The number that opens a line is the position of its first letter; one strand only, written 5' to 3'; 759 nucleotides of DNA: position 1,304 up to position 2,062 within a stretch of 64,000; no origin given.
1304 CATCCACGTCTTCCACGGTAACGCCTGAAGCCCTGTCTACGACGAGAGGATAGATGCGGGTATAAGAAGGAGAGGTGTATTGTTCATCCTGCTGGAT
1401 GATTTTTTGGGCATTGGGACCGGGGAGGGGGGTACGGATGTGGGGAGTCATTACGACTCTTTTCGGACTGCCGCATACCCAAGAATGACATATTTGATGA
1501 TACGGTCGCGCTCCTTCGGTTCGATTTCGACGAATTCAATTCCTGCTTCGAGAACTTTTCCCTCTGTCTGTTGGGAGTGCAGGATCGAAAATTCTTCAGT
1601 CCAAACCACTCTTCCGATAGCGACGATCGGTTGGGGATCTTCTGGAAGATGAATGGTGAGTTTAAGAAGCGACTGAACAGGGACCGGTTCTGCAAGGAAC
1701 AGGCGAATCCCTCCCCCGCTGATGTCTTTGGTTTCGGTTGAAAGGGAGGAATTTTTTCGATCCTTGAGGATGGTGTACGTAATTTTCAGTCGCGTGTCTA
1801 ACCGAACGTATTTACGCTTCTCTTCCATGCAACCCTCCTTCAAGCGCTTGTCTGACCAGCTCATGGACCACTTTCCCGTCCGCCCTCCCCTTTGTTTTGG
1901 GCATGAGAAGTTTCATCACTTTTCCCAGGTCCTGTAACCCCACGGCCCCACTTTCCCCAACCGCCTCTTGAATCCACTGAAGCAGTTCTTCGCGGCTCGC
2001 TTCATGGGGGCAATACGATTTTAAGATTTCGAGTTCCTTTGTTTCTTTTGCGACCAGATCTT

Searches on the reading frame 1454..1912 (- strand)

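Call 67: search_protein_families(library=pfam, proteins=[window:1454-1912:-], max_evalue=0.01)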
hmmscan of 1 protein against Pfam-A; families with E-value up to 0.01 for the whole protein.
window:1454-1912:- (153 aa): 1 family
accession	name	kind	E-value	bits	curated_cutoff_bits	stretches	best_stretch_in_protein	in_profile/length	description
PF07238.19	PilZ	-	1.1e-15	58.2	22.5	1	31-142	1-100/102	PilZ domain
